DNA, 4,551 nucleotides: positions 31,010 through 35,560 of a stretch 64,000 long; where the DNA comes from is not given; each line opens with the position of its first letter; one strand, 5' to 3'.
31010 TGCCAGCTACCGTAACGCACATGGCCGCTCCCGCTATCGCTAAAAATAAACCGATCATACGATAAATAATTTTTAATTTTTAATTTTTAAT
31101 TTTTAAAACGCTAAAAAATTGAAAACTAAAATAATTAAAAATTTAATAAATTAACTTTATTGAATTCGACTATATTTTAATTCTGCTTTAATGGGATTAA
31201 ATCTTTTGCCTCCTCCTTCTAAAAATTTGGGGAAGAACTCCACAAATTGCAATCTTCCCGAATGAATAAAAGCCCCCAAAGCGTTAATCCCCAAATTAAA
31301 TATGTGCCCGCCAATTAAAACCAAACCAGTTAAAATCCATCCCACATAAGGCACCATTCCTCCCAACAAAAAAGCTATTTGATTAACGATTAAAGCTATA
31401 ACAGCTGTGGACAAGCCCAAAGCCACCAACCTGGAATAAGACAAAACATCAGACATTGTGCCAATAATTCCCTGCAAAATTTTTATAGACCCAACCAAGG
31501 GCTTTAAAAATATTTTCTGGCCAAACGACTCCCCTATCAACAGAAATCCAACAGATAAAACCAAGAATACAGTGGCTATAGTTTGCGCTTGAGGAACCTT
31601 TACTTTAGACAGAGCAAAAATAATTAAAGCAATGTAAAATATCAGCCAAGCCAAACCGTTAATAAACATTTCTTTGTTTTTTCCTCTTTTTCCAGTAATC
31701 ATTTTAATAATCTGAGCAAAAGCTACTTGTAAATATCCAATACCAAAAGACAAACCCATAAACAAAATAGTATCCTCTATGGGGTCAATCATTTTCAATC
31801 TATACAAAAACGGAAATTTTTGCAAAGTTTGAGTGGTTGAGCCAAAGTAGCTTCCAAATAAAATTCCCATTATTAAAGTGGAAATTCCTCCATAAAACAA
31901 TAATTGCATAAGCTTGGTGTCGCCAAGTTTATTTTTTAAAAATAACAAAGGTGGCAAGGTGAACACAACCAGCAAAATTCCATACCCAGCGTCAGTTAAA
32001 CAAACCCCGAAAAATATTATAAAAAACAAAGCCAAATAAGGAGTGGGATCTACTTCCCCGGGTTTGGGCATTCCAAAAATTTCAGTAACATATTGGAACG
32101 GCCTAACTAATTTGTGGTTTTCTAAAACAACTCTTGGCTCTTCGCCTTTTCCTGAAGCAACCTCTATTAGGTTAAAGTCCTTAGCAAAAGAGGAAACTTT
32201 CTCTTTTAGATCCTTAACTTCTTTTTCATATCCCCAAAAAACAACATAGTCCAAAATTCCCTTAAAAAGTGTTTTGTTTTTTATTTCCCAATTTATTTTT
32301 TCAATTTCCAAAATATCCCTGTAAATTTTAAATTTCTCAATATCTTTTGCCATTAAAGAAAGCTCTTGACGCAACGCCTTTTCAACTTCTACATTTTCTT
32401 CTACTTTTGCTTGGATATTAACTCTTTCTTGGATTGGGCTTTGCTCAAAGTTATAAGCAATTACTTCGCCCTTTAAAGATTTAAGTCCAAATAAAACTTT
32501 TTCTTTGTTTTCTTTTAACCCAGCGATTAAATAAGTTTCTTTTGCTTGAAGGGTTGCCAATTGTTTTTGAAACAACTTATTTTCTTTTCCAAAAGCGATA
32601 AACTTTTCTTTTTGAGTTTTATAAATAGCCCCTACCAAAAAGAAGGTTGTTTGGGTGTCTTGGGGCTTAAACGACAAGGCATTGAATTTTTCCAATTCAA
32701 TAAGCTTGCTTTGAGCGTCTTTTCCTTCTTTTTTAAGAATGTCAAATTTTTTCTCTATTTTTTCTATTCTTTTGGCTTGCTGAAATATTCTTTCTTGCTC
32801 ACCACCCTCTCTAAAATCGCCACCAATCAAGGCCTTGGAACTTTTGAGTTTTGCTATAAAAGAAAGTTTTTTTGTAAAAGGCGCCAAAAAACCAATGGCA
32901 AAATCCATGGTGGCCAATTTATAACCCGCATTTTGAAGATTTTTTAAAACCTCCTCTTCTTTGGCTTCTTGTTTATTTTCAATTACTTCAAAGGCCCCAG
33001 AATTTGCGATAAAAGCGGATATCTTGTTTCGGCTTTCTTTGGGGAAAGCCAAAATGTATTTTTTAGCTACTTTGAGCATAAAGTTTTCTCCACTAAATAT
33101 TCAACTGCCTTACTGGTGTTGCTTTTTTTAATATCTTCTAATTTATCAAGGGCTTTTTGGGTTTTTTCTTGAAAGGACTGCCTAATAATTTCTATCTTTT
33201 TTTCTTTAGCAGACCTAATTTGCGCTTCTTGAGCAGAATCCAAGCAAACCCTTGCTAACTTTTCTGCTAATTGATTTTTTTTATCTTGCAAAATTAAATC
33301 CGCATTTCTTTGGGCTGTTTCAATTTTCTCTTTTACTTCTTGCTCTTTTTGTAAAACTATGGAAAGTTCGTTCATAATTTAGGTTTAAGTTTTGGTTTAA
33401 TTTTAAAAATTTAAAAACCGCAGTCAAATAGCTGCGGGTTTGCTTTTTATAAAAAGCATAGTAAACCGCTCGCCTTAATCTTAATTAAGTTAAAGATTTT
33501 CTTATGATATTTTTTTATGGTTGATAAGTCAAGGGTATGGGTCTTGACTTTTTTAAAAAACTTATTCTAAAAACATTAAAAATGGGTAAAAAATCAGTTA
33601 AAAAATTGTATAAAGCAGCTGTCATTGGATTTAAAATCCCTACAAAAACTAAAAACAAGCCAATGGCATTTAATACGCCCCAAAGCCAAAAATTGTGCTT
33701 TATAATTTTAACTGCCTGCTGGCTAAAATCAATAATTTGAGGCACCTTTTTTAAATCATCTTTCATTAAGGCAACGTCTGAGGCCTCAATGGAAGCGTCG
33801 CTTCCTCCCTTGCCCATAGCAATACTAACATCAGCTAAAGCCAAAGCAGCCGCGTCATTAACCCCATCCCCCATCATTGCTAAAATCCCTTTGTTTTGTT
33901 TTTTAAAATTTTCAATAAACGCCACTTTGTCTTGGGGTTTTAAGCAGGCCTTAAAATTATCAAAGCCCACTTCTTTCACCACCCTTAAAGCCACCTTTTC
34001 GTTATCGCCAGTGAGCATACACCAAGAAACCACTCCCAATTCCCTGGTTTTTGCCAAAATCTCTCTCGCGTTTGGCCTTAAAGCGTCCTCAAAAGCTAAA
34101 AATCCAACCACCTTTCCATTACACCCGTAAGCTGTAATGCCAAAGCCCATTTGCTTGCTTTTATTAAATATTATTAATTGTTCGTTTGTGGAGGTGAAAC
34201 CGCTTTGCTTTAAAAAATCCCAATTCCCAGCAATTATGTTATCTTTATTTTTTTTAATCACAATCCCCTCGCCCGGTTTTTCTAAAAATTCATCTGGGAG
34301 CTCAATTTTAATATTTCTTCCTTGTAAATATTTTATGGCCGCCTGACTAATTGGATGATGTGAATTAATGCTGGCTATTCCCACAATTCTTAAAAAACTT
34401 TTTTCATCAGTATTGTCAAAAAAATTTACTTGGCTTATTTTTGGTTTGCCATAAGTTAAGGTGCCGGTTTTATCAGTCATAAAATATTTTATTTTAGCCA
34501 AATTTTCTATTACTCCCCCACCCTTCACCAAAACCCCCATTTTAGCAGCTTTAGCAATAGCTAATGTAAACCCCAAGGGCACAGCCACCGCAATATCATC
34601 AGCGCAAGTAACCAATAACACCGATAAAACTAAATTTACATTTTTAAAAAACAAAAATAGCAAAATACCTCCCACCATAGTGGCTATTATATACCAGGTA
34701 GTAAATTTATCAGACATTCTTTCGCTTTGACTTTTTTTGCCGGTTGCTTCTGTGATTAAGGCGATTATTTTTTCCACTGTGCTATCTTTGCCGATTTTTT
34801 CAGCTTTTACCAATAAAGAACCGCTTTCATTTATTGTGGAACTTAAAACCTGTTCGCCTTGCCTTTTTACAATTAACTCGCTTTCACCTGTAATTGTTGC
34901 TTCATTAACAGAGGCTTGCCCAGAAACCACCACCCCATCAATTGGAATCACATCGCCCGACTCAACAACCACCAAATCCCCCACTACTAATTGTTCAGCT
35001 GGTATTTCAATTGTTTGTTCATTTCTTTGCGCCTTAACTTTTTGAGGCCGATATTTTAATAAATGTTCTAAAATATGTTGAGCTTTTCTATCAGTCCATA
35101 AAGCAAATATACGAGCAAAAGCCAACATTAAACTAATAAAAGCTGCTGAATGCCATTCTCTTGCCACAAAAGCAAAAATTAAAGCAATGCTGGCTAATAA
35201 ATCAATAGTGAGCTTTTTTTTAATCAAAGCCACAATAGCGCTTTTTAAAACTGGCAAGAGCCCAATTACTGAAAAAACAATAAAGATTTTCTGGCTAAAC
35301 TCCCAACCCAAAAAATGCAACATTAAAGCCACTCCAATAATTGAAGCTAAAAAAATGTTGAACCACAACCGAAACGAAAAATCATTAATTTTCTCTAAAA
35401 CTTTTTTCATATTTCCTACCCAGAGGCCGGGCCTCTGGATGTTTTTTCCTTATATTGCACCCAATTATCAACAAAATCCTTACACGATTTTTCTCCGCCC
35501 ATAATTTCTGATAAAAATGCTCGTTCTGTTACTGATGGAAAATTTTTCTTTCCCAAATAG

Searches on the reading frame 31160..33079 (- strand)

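Call 10: search_protein_families(library=pfam, proteins=[window:31160-33079:-], max_evalue=0.01)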
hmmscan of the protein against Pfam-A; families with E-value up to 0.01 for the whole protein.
window:31160-33079:- (640 aa): 1 family
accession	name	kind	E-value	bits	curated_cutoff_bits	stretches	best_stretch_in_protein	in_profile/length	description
PF01496.24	V_ATPase_I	-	3.5e-18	65.4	30.7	2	221-413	250-450/815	V-type ATPase 116kDa subunit family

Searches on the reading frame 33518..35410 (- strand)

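Call 10: search_protein_families(library=pfam, proteins=[window:33518-35410:-], max_evalue=0.01)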
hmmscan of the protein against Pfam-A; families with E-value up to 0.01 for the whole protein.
window:33518-35410:- (631 aa): 2 families
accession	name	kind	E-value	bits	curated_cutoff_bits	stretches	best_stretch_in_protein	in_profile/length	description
PF00122.25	E1-E2_ATPase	-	2.7e-42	144.8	28.1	1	120-290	2-180/181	E1-E2 ATPase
PF00702.32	Hydrolase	-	4e-22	80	26.4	1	307-527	1-191/191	haloacid dehalogenase-like hydrolase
